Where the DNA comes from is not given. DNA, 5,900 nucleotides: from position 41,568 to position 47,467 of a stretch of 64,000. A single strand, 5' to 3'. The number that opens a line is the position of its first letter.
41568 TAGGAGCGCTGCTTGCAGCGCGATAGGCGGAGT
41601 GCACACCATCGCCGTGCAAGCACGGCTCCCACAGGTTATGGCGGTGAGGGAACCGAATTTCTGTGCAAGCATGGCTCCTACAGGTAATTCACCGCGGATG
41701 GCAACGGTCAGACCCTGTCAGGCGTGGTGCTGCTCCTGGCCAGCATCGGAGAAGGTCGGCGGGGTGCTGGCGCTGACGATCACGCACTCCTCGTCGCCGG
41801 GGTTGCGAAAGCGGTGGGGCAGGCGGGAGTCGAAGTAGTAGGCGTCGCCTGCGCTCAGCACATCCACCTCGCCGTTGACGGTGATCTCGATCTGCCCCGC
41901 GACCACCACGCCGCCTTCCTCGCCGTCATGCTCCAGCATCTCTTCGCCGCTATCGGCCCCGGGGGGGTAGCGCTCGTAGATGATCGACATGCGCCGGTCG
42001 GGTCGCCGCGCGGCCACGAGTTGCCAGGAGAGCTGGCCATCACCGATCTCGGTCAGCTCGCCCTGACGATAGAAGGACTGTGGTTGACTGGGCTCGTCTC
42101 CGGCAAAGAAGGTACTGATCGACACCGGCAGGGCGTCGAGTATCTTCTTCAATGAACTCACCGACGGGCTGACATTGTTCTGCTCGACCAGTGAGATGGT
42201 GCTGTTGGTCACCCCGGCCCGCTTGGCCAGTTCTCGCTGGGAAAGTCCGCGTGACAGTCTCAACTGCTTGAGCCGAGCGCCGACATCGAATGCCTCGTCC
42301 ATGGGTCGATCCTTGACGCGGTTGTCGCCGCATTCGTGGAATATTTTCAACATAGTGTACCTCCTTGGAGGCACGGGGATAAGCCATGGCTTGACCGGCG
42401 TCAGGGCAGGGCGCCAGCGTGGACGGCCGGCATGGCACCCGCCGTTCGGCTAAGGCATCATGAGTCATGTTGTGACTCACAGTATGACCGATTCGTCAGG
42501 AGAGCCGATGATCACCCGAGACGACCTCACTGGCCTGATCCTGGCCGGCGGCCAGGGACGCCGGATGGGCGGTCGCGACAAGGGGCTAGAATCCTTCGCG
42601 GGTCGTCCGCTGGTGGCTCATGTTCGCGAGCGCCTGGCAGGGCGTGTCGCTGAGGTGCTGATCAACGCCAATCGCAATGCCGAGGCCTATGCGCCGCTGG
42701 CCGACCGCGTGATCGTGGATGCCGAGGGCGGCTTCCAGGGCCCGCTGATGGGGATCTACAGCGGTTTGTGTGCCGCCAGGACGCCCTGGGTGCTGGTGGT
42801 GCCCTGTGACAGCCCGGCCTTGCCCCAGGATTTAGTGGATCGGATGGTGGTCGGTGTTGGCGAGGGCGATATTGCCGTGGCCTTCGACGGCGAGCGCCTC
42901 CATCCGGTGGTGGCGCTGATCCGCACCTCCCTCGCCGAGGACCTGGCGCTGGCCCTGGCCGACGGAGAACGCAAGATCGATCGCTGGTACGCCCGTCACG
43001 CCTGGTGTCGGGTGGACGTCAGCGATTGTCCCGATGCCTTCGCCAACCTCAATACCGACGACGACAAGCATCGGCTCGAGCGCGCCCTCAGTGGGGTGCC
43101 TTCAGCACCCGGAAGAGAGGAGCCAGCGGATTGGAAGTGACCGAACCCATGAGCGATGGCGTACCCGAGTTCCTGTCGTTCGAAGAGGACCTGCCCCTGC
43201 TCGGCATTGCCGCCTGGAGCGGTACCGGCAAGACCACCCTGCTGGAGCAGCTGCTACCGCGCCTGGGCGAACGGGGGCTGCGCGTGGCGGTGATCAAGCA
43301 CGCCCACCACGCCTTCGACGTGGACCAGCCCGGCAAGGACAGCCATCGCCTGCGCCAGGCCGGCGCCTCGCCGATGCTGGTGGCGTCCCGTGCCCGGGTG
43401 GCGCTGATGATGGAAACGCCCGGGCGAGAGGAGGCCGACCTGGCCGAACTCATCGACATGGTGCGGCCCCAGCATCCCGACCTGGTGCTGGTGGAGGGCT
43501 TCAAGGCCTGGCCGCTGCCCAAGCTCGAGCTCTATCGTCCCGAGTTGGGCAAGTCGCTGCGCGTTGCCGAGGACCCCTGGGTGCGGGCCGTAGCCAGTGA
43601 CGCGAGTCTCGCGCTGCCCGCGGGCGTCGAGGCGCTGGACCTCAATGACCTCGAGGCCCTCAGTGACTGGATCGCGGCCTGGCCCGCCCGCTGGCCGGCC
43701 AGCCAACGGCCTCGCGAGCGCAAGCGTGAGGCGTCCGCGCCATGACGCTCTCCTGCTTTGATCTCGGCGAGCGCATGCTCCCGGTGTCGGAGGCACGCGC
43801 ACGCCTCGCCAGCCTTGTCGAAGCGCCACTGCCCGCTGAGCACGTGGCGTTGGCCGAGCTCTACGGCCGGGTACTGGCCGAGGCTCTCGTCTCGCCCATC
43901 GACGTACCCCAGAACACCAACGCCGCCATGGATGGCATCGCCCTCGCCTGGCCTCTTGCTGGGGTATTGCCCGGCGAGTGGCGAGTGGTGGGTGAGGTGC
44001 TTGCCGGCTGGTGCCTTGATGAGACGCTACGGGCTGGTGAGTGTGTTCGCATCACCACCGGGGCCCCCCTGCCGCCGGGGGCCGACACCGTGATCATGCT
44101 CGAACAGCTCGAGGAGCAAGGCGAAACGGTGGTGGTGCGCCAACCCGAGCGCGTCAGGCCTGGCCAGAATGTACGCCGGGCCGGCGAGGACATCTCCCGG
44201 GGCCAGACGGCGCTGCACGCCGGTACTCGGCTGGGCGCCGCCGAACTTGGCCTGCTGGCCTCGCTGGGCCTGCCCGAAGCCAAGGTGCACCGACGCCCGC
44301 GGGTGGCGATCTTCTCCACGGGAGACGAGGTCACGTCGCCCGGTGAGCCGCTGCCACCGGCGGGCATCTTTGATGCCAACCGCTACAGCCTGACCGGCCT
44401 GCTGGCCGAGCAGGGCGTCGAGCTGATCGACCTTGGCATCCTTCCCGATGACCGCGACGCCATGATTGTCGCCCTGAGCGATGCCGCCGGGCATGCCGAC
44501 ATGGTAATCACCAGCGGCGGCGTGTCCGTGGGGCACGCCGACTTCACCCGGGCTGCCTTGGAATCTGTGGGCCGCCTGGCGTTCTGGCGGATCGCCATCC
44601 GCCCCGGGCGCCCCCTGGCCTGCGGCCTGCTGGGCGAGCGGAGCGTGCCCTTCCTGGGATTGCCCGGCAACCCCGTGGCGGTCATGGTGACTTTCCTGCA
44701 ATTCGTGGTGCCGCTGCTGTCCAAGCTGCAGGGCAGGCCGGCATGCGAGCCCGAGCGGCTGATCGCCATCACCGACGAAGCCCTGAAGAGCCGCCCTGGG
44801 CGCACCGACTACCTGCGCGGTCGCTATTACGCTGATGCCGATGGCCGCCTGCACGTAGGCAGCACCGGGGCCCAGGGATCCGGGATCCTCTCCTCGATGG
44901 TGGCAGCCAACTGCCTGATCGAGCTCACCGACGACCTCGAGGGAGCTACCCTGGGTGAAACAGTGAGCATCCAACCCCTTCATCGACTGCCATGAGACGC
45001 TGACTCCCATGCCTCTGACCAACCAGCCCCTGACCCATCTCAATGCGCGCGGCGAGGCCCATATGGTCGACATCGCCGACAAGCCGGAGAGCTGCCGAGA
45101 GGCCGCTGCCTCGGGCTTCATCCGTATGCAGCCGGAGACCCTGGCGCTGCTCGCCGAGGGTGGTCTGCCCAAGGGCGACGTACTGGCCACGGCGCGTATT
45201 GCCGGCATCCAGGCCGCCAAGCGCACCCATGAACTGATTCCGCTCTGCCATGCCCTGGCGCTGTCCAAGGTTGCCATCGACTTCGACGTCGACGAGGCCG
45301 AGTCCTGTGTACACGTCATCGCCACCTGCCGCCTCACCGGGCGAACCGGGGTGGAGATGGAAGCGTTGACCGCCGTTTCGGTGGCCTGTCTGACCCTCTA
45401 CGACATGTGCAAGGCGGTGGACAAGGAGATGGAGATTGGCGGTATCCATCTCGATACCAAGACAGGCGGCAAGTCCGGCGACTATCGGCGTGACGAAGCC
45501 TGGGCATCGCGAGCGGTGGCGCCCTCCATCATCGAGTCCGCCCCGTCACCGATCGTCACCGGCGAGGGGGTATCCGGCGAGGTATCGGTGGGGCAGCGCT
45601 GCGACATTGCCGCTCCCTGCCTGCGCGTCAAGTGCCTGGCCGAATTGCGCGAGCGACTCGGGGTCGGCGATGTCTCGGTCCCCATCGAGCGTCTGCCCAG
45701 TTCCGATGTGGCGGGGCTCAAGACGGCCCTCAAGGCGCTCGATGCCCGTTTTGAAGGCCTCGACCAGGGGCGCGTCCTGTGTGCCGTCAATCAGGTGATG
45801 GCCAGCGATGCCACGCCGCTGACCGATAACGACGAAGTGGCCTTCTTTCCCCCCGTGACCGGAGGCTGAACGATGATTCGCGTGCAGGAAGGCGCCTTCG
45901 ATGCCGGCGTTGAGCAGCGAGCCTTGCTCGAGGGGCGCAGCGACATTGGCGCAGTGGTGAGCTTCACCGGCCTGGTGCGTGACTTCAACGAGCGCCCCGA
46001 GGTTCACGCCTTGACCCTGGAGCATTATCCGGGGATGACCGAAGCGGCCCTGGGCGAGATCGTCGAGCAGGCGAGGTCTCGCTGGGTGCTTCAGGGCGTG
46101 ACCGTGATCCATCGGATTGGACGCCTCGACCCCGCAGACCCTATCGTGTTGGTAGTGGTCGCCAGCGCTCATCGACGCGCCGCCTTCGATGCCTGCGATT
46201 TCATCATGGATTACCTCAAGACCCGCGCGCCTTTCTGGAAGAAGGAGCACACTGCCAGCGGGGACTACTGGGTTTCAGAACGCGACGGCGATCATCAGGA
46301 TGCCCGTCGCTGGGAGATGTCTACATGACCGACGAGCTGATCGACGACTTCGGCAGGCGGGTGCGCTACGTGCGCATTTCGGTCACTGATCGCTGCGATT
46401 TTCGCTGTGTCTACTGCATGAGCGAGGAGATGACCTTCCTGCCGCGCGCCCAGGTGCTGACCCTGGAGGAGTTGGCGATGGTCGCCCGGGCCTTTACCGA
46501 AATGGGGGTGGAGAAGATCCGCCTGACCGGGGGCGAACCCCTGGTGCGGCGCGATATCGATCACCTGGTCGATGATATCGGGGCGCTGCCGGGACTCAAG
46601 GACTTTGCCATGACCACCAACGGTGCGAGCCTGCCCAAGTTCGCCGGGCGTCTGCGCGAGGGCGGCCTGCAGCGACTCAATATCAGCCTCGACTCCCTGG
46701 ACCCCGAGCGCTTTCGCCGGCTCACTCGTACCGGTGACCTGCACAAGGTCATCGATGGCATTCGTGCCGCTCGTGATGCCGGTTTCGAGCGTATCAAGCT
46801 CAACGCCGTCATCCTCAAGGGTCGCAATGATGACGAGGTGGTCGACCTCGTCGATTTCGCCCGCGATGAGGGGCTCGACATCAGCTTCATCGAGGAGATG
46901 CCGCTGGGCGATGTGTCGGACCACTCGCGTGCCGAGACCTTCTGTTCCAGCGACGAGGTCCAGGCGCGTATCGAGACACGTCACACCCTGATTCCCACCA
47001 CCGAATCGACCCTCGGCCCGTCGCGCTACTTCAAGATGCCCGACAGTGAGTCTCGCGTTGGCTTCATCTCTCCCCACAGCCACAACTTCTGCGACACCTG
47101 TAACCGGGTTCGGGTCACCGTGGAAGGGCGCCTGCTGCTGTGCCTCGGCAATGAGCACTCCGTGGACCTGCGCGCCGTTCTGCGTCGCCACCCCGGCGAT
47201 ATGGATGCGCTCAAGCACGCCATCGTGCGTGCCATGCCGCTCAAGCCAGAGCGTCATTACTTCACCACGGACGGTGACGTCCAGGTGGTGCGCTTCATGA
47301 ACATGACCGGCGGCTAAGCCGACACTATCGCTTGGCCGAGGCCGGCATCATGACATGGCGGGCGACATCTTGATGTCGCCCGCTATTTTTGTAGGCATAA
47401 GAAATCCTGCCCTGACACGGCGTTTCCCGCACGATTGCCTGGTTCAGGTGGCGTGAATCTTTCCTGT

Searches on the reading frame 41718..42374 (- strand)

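Call 55: search_protein_families(library=pfam, proteins=[window:41718-42374:-], max_evalue=0.000001)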
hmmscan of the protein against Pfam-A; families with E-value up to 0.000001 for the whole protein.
window:41718-42374:- (218 aa): 3 families
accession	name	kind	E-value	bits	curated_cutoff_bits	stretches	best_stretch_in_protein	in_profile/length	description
PF07883.17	Cupin_2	-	1e-19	70.4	27.2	1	134-201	3-68/70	Cupin domain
PF01381.28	HTH_3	-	1.9e-15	57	23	1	35-87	1-53/55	Helix-turn-helix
PF13560.12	HTH_31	-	1.8e-11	44.6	27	1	31-84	2-56/64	Helix-turn-helix domain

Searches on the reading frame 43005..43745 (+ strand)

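Call 55: search_protein_families(library=pfam, proteins=[window:43005-43745:+], max_evalue=0.000001)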
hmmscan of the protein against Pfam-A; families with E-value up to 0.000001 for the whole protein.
window:43005-43745:+ (246 aa): 1 family
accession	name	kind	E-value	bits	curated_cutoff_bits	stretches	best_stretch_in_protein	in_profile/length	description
PF03205.20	MobB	-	2.7e-46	157.2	26.6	1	66-199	2-133/133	Molybdopterin guanine dinucleotide synthesis protein B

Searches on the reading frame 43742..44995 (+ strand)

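Call 55: search_protein_families(library=pfam, proteins=[window:43742-44995:+], max_evalue=0.000001)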
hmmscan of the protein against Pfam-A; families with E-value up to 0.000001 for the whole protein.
window:43742-44995:+ (417 aa): 3 families
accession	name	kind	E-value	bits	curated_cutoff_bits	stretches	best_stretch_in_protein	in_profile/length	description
PF03453.22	MoeA_N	-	1.2e-44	152.2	30.8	1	13-176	1-160/160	MoeA N-terminal region (domain I and II)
PF00994.29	MoCF_biosynth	-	1.2e-30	106.6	26.6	1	189-327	1-143/144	Probable molybdopterin binding domain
PF03454.20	MoeA_C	-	4.1e-18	65.8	22.1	1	343-413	3-72/72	MoeA C-terminal region (domain IV)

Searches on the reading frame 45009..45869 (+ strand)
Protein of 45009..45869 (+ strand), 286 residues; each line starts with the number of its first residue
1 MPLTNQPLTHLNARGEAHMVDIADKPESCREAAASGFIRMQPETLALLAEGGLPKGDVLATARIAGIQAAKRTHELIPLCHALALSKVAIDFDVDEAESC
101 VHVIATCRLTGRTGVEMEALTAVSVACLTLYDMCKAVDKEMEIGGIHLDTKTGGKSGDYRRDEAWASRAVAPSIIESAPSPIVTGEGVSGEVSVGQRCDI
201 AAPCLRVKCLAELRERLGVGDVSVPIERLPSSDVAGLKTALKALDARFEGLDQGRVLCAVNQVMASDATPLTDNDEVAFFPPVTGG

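Call 55: search_protein_families(library=pfam, proteins=[window:45009-45869:+], max_evalue=0.000001)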
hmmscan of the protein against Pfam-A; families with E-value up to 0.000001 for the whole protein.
window:45009-45869:+ (286 aa): 2 families
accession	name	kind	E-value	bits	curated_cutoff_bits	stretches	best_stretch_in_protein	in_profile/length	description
PF01967.27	MoaC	-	1.3e-56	190.8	27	1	19-154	1-136/136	MoaC family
PF02597.26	ThiS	-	1.5e-11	45.1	22.5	1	231-286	18-76/76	ThiS family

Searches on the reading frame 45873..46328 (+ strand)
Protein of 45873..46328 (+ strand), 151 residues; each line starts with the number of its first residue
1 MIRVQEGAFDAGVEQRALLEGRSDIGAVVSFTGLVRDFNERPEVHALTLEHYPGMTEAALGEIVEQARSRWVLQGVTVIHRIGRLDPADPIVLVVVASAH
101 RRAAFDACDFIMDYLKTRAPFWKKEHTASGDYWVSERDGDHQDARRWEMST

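Call 55: search_protein_families(library=pfam, proteins=[window:45873-46328:+], max_evalue=0.000001)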
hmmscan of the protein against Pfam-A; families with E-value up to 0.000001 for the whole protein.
window:45873-46328:+ (151 aa): 1 family
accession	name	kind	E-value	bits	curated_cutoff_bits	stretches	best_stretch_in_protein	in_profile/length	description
PF02391.22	MoaE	-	2.5e-37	128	23.4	1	10-118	7-114/114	MoaE protein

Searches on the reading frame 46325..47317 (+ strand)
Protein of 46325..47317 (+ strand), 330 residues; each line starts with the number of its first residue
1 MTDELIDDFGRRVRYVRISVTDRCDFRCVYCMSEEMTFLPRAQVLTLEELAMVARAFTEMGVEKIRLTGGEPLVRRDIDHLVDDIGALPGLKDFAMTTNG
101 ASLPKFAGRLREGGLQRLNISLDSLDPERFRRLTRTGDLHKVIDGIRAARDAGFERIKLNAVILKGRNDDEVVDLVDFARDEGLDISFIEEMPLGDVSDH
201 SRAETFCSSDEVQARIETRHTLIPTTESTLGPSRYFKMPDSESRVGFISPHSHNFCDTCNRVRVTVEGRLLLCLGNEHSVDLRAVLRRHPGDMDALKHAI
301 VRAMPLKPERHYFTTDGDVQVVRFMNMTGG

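Call 55: search_protein_families(library=pfam, proteins=[window:46325-47317:+], max_evalue=0.000001)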
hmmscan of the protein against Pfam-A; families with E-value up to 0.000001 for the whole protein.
window:46325-47317:+ (330 aa): 2 families
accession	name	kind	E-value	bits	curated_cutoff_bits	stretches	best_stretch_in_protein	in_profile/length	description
PF06463.18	Mob_synth_C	-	9.1e-39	132.8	37.4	1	185-312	2-127/128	Molybdenum Cofactor Synthesis C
PF04055.27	Radical_SAM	-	3.9e-38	131.7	29.5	1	18-179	1-166/166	Radical SAM superfamily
